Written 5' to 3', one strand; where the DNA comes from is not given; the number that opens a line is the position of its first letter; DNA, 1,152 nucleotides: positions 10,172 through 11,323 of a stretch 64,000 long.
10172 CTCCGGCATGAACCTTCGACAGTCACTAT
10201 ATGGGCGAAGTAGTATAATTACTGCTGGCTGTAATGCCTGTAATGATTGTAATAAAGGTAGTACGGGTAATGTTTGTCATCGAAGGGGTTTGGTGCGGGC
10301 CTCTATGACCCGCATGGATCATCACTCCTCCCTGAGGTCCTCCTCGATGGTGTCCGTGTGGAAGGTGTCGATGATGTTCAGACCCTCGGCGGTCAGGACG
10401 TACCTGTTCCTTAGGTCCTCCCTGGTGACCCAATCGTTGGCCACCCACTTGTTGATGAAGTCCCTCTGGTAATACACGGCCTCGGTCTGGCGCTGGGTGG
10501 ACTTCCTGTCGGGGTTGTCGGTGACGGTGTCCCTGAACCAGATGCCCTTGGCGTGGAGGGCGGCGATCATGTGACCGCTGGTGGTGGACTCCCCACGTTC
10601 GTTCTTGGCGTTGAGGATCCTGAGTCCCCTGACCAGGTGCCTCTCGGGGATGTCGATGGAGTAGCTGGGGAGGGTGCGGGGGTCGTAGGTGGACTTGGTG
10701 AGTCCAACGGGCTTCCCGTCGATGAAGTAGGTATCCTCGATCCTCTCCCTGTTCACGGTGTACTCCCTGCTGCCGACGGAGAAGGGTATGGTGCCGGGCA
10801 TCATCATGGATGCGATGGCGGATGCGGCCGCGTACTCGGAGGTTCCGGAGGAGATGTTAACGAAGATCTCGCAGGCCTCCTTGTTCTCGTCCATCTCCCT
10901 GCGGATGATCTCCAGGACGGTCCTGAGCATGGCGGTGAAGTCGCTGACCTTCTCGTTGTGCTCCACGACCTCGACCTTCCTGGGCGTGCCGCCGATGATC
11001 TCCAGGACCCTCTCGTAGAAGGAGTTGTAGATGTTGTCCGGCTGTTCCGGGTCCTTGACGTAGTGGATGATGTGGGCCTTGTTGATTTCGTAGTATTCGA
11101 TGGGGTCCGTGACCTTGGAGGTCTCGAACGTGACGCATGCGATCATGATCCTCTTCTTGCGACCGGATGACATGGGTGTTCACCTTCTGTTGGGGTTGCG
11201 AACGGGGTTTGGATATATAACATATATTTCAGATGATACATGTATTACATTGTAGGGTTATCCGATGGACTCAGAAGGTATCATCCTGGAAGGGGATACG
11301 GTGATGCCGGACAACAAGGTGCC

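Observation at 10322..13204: Nuclease-helicase (DUF2075 / Schlafen-helicase-like) gene paired with a CARF-like wHTH regulator: candidate uncharacterised defence or stress module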

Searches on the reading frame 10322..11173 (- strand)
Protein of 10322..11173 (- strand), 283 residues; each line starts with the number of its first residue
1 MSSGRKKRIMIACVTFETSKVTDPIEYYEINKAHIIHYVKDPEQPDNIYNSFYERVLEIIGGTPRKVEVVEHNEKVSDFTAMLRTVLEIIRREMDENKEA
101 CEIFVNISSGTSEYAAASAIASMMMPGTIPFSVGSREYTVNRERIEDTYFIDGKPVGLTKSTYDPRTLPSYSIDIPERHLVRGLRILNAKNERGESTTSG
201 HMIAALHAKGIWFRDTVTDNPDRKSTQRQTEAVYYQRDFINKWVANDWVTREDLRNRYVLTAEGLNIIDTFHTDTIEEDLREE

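Call 3: search_protein_families(library=pfam, proteins=[window:10322-11173:-], max_evalue=0.1)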
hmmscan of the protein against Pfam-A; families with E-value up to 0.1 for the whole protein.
window:10322-11173:- (283 aa): 3 families
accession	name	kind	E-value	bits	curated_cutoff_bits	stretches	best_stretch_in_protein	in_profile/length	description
PF19810.5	HFX_2341_N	-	7.4e-15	55.9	30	1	8-137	1-119/120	HFX_2341-like, N-terminal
PF22665.2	DUF6293_C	-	8.2e-07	29.8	27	1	168-270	2-100/101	DUF6293 C-terminal winged helix domain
PF22208.1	Cas_Csm6_CARF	-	8.3e-05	22.7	27.5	1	67-125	2-60/106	Cas_Csm6 CARF domain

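Call 4: search_protein_families(library=padloc, proteins=[window:10322-11173:-], max_evalue=0.1)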
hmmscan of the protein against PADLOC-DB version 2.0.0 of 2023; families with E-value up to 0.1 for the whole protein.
window:10322-11173:- (283 aa): 23 families
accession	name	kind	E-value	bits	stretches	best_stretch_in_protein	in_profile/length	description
PDLC01878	CARF3--CARF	-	1.4e-100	334.4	1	4-272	2-267/268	-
PDLC01847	CARF3--CARF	-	2.2e-20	71.3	1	6-272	4-236/239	-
PDLC01861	CARF3--CARF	-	5.6e-13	46.8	1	6-258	5-242/260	-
PDLC01871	CARF3--CARF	-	6.3e-12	43.6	1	6-272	3-258/261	-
PDLC01879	CARF3--CARF_TM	-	4.9e-10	37.4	1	5-271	16-220/222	-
PDLC01869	CARF3--CARF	-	1.4e-08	32.7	1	7-254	5-246/266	-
PDLC01877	CARF3--CARF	-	5.6e-07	27.5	1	10-264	8-243/252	-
PDLC01031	Csx1/Csm6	-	6.7e-07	27.1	1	24-136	19-118/357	CARF+HEPN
PDLC01860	CARF3--CARF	-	1.5e-06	26.5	1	8-126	2-113/210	-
PDLC01797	CARF1--CARF_HEPN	-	3.6e-06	24.3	1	43-125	45-127/428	-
PDLC01874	CARF3--CARF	-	3.3e-05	21.6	1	77-137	62-118/233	-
PDLC01866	CARF3--CARF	-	0.00011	20.2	1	76-133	61-112/207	-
PDLC01794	CARF1--CARF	-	0.00012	19.9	1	60-140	54-126/168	-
PDLC01360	Csx1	-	0.0007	16.8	1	52-143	26-105/365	CAS-III; associated_signaling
PDLC01862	CARF3--CARF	-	0.0013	16.2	1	80-132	74-123/233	-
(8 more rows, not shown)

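Call 5: search_protein_families(library=ncbifam, proteins=[window:10322-11173:-], max_evalue=0.1)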
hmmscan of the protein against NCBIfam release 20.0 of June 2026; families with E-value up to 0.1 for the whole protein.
window:10322-11173:- (283 aa): 1 family
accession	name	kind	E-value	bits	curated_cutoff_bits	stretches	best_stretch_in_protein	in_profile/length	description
TIGR02672.2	cas_csm6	equivalog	9.2e-07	28.2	150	1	44-144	46-148/433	type III-A CRISPR-associated CARF protein Csm6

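Call 9: search_solved_structures(query=window:10322-11173:-, max_evalue=10, show_alignments=2)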
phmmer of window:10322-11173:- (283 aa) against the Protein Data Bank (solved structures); distinct sequences matched with E-value up to 10: 7.
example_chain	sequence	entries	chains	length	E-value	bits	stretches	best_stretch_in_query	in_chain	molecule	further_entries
1uxa_A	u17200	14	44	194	0.66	12.5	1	73-174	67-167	FIBER PROTEIN | Fiber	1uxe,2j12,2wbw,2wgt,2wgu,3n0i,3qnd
6zc5_A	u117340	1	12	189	0.98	11.9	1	94-174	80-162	Fiber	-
1uxb_A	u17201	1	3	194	1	11.9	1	96-174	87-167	FIBER PROTEIN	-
9fah_A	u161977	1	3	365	1.2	11.7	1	94-174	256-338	Fiber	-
6qpm_A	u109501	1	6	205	1.2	11.6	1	94-174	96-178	Fiber protein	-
3x44_A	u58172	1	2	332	1.9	11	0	198-243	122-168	O-ureido-L-serine synthase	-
3x43_A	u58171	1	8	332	1.9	11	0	198-243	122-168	O-ureido-L-serine synthase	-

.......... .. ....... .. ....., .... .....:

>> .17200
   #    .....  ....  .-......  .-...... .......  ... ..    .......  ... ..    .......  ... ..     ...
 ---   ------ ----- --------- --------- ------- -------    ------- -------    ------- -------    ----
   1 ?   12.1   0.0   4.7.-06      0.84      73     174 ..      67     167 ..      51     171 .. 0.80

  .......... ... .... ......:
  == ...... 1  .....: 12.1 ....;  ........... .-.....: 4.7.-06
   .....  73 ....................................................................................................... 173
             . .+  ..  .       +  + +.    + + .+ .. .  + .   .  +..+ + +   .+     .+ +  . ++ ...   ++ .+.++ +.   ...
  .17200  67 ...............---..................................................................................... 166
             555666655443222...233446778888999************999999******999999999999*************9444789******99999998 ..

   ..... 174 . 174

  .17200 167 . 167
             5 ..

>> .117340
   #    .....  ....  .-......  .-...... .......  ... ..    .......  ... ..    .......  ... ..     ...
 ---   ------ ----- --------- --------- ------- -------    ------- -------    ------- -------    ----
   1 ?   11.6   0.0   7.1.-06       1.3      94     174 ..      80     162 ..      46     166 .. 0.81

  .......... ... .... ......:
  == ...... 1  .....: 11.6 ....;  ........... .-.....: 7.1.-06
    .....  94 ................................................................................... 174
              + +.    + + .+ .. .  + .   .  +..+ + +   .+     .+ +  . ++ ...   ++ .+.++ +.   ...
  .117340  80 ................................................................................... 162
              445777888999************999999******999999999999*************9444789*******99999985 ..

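Call 10: find_homologous_proteins(query=window:10322-11173:-)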
Query window:10322-11173:- (283 aa): 298 proteins with E <= 0.001 among 758 candidates; the best 120 are listed.
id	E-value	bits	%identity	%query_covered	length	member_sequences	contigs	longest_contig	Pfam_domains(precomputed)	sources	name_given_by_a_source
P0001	7.3e-186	634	100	100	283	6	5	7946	PF19810.6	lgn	-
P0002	4.9e-152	523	81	100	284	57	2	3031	PF19810.6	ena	-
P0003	3.5e-144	497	79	100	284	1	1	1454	PF19810.6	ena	-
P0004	1.2e-130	453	75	97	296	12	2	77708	PF19810.6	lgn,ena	-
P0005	1.2e-127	443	72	98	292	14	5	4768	PF19810.6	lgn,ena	-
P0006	2.0e-120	419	70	94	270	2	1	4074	PF19810.6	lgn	-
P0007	2.5e-119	416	68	96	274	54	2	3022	PF19810.6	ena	-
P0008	2.4e-117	409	67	96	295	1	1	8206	PF19810.6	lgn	-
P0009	9.1e-117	407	69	94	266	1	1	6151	PF19810.6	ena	-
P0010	9.7e-117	407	65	97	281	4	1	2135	PF19810.6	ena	-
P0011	2.2e-116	406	66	97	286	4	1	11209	PF19810.6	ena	-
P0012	4.3e-116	405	65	97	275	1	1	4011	PF19810.6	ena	-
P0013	6.2e-116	404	66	97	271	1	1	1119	PF19810.6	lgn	-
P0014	7.1e-116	404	65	97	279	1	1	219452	PF19810.6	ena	-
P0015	9.8e-116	404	64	97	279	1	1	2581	PF19810.6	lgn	-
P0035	3.4e-115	402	64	97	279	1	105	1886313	PF19810.6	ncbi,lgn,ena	-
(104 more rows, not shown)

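Call 11: find_encoding_contigs(protein=P0035, flank=10000, max_places=4)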
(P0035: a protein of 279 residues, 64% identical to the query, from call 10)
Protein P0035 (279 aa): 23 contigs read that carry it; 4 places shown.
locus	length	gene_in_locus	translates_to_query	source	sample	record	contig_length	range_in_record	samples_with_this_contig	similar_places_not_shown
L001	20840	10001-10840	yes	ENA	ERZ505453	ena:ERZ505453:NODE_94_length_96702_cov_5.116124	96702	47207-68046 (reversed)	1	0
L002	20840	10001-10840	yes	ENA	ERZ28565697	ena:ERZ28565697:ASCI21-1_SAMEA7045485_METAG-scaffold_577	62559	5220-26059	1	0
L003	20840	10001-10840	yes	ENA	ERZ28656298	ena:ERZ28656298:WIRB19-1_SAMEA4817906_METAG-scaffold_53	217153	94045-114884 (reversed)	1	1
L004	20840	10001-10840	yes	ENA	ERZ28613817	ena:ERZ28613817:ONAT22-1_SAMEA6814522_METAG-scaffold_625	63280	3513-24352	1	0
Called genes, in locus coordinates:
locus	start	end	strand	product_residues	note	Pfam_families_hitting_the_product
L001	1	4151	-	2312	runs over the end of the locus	PF13306:LRR_5, PF09479:Flg_new, PF18998:Flg_new_2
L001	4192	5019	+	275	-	-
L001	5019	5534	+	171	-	-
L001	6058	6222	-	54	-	-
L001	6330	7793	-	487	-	PF00282:Pyridoxal_deC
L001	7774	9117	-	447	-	PF00202:Aminotran_3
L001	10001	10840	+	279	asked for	PF19810:HFX_2341_N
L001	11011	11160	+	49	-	-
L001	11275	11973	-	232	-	PF22199:FKBP26_IF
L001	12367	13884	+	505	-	PF13091:PLDc_2, PF00614:PLDc (weak), PF13091:PLDc_2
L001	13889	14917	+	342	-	PF01494:FAD_binding_3 (faint), PF05834:Lycopene_cycl (weak), PF13738:Pyr_redox_3 (faint)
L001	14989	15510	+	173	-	PF01155:HypA (faint), PF23458:DUF7130 (faint), PF23470:Zn_ribbon_PF0610 (faint), PF21349:RUBY_RBDX (faint)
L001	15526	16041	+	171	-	PF00857:Isochorismatase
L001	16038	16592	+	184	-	PF00583:Acetyltransf_1 (weak), PF13302:Acetyltransf_3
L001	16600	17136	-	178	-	-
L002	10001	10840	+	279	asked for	PF19810:HFX_2341_N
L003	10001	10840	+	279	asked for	PF19810:HFX_2341_N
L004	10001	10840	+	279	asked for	PF19810:HFX_2341_N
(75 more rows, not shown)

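Call 12: find_encoding_contigs(protein=P0004, flank=10000, max_places=3)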
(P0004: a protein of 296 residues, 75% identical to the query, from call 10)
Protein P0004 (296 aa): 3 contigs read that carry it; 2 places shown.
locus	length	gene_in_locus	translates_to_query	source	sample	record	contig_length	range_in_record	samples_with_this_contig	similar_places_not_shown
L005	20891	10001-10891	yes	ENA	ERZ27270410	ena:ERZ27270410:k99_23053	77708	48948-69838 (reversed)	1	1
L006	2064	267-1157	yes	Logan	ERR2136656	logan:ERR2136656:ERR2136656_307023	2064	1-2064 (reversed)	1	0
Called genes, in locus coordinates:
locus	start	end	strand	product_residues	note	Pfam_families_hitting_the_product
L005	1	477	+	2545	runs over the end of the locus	PF09479:Flg_new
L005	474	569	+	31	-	-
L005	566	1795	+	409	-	-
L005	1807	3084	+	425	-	PF09479:Flg_new (weak)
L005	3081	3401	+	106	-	-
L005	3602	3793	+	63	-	-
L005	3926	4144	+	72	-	-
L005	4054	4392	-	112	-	PF02384:N6_Mtase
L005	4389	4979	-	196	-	PF12161:HsdM_N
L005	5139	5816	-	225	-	-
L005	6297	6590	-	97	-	-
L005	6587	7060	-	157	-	PF13545:HTH_Crp_2 (weak)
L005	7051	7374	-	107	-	-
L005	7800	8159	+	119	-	-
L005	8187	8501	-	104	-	-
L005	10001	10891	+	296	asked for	PF19810:HFX_2341_N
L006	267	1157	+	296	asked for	PF19810:HFX_2341_N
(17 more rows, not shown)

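Call 22: find_related_loci(query=A1, collection=genome_contigs, flank=10000)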
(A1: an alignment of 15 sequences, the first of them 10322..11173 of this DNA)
Query A1 (283 aa) in genome_contigs; peptide patterns used: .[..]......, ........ (x = any residue, [..] = any of these).
95 stretches matched a pattern; 77 encode a relative of the query (tblastn E <= 1e-3); 75 distinct loci.
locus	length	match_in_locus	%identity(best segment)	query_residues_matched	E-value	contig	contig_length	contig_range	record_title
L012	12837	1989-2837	99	1-283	0e+0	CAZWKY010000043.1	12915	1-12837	MAG TPA_asm: uncultured Methanomassiliicoccales archaeon isolate SRP313737_co1_29 genome assembly, contig: NODE_7401_len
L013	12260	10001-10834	67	1-273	8e-124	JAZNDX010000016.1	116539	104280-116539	MAG: Candidatus Methanomethylophilaceae archaeon isolate T1900044725_TS20190191.MAGScoT_cleanbin_000010 SGB_1931_k141_23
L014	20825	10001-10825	64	1-274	2e-122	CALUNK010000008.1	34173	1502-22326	MAG: Candidatus Methanomethylophilaceae archaeon isolate BRZ_KP__bin43 genome assembly, contig: BRZ_KP__NODE_1931_length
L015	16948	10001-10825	65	1-274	1e-121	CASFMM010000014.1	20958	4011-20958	uncultured Methanomassiliicoccales archaeon isolate A38_L1_349349_idba_bin.44 genome assembly, contig: A38_L1_349349_idb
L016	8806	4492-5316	64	1-274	4e-121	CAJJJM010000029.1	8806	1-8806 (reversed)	MAG TPA_asm: uncultured Methanomassiliicoccaceae bacterium isolate ERR321628-bin.21 genome assembly, contig: NODE_4169_l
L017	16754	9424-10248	64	1-274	1e-119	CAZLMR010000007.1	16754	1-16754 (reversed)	MAG TPA_asm: uncultured Methanomassiliicoccales archaeon isolate SRP315200_co1_81 genome assembly, contig: NODE_6706_len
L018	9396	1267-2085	68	1-272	5e-119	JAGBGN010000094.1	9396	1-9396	MAG: Candidatus Methanomethylophilaceae archaeon isolate RGIG9098 Water_deer_Rectum.Co__c1068156, whole genome shotgun s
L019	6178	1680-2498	68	1-272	8e-118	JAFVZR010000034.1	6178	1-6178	MAG: Candidatus Methanomethylophilaceae archaeon isolate RGIG5541 Sheep_Colon.Co__c470209, whole genome shotgun sequence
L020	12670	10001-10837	67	1-274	7e-117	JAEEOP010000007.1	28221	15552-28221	MAG: Methanomassiliicoccaceae archaeon isolate Tb.RUG.29 k141_835730_flag=0_multi=49.9722_len=28221, whole genome shotgu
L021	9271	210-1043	65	1-273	2e-116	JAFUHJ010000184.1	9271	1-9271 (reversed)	MAG: Candidatus Methanomethylophilaceae archaeon isolate RGIG4496 Roe_deer_Omasum.Co__c914166, whole genome shotgun sequ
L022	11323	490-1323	65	1-273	3e-115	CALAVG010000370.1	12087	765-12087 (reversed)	MAG TPA_asm: uncultured Methanomicrobiales archaeon isolate ERR1278105_bin.204_CONCOCT_v1.1_MAG genome assembly, contig:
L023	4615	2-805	67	6-272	5e-116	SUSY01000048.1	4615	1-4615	MAG: Thermoplasmata archaeon isolate SIG6 NODE_258291_length_4615_cov_2.461007, whole genome shotgun sequence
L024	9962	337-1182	63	1-277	2e-114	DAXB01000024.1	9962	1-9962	MAG TPA_asm: Methanomassiliicoccaceae archaeon UBA113 UBA113_contig_39103, whole genome shotgun sequence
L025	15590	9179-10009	62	1-277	2e-114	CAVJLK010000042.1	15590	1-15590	Ruminococcus sp. CAG:579 isolate H07681-L1_cleanbin_000012 genome assembly, contig: Spades_H07681-L1_contig_2475, whole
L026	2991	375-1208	63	1-278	5e-118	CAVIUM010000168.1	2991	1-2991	Lachnospiraceae bacterium isolate G02630-L1_cleanbin_000026 genome assembly, contig: Spades_G02630-L1_contig_17988, whol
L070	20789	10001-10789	42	3-274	2e-67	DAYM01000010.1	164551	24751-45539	MAG TPA_asm: Methanomassiliicoccaceae archaeon UBA328 UBA328_contig_436, whole genome shotgun sequence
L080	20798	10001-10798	36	1-273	1e-58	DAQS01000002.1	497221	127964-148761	MAG TPA_asm: Methanomassiliicoccaceae archaeon UBA381 UBA381_contig_1106, whole genome shotgun sequence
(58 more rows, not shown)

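Call 45: find_homologous_proteins(query=L080:10001-10798:+)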
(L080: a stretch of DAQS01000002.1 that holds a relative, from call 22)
Query L080:10001-10798:+ (266 aa): 37 proteins with E <= 0.001 among 421 candidates.
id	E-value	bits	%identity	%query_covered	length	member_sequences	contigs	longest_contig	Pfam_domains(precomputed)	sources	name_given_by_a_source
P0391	2.0e-176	603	99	100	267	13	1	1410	PF19810.6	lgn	-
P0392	4.7e-147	506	82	100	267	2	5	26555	PF19810.6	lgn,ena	-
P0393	7.7e-145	499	81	100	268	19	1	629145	PF19810.6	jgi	jgi:hypothetical protein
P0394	4.7e-139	480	76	100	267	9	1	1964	PF19810.6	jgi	jgi:hypothetical protein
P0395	6.3e-66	240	44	98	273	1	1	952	PF19810.6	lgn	-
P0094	9.1e-66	240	47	100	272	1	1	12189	PF19810.6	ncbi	-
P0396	1.6e-65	239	44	97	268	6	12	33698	PF19810.6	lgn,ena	-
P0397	2.4e-65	238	42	97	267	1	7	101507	PF19810.6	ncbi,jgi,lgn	jgi:hypothetical protein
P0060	2.0e-63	232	42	100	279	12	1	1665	PF19810.6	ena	-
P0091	7.2e-63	230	45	100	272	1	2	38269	PF19810.6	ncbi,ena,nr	ncbi:MAG: hypothetical protein IKR86_02110 [Candidatus Methanomethylophilaceae archaeon]|nr:hypothet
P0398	1.7e-62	229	44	100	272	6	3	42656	PF19810.6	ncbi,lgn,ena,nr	ncbi:MAG: hypothetical protein IKP20_00810 [Candidatus Methanomethylophilaceae archaeon]|nr:hypothet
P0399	1.4e-61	226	43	100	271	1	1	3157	PF19810.6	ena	-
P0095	1.5e-61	226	42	100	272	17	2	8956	PF19810.6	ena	-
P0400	7.0e-60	221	43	97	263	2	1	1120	PF19810.6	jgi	-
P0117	3.6e-58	215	41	100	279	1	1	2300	PF19810.6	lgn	-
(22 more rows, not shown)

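Call 50: search_protein_families(library=pfam, proteins=[L070:7123-9891:-, L070:10920-11387:+, L070:11427-12722:+, L070:15057-15644:-, L070:16101-16610:-, L070:16919-17767:+], max_evalue=0.01)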
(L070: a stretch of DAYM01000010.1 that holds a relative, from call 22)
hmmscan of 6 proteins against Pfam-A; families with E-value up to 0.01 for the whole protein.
L070:7123-9891:- (922 aa): 4 families
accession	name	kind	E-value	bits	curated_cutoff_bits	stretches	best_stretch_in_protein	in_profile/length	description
PF18501.6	REC1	-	6.3e-71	239.7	37.4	1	51-286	3-250/250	Alpha helical recognition lobe domain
PF21918.1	cas_Cpf1_2nd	-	2.8e-41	142.4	27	1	302-502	1-225/225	CRISPR-associated endonuclease Cpf1 REC2 domain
PF18516.7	RuvC_1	-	6e-38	130.9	26.2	1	828-922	2-96/244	RuvC nuclease domain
PF22222.1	Cpf1_PI-like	-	8.8e-36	122.9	27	1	577-667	1-91/91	CRISPR-associated endonuclease Cpf1 PI domain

L070:10920-11387:+ (155 aa): 1 family
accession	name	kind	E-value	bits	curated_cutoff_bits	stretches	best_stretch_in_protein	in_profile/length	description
PF01541.30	GIY-YIG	-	9.7e-05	23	22.6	1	53-112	3-70/78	GIY-YIG catalytic domain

L070:11427-12722:+ (431 aa): 12 families
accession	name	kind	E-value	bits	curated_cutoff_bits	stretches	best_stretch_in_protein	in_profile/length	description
PF09848.15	SLFN-g3_helicase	-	1.2e-61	209.5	24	1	37-413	4-354/354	Schlafen group 3, DNA/RNA helicase domain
PF04851.21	ResIII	-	1.4e-07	32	22.5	1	14-154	8-144/164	Type III restriction enzyme, res subunit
PF00004.35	AAA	-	0.0001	23.2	21.2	1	39-167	3-88/131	ATPase family associated with various cellular activities (AAA)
PF00270.35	DEAD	-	0.00011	22.5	26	1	36-165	16-146/167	DEAD/DEAH box helicase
PF25199.1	nSTAND_NTPase5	-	0.0007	19.9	34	1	18-126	21-128/145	Novel STAND NTPase 5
PF13401.12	AAA_22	-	0.00086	20.1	27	1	33-155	4-98/130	AAA domain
PF13245.12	AAA_19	-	0.0011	19.6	25.1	1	33-149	10-103/134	AAA domain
PF02562.22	PhoH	-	0.0015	18.5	27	1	33-65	18-50/205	PhoH-like protein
PF01637.24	ATPase_2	-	0.0035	17.6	33.2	0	24-63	10-49/225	ATPase domain predominantly from Archaea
PF13479.12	AAA_24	-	0.0048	17.2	27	0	37-150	5-78/195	AAA domain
PF05970.20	PIF1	-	0.0078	16.3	25.9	0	10-64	2-52/223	PIF1-like helicase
PF01057.23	Parvo_NS1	-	0.0083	15.6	20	0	26-58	105-137/271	Parvovirus non-structural protein NS1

L070:15057-15644:- (195 aa): 0 families

L070:16101-16610:- (169 aa): 1 family
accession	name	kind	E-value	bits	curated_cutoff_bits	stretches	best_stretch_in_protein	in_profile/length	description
PF07581.17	Glug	-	0.0002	22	20.5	1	135-160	3-28/28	The GLUG motif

L070:16919-17767:+ (282 aa): 1 family
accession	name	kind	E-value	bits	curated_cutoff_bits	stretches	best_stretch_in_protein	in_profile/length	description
PF00198.28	2-oxoacid_dh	-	1.6e-12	47.8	23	1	187-270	147-227/232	2-oxoacid dehydrogenases acyltransferase (catalytic domain)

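Call 58: predict_structure(alignment_id=A6)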
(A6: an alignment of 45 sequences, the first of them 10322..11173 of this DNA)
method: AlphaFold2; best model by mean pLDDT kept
length: 283 residues; sequences in the alignment: 45
mean_pLDDT: 88.9   pTM: 0.65
mean pLDDT of the five models: 88.9, 87.7, 86.6, 86.5, 86.1
residues with pLDDT >= 90: 184; 70-90: 77; 50-70: 17; < 50: 5
segments of 3 or more residues with pLDDT < 50: none
pLDDT, mean of each block of 10 residues (from residue 1): 75 94 96 90 75 95 95 91 95 87 94 94 90 90 90 89 74 80 96 96 96 89 91 97 97 95 87 63 48
secondary structure, 60 per line:
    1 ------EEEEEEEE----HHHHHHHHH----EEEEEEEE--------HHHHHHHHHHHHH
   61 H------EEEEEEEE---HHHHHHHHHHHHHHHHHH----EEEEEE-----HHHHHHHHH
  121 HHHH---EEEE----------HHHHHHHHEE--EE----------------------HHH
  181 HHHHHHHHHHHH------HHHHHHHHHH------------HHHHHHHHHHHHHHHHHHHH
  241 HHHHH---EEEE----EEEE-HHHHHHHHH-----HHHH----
elements in order: E7-14 H19-27 E32-39 H48-61 E68-75 H79-96 E101-106 H112-124 E128-131 H142-149 H178-192 H199-208 H221-245 E249-252 E257-260 H262-270 H276-279
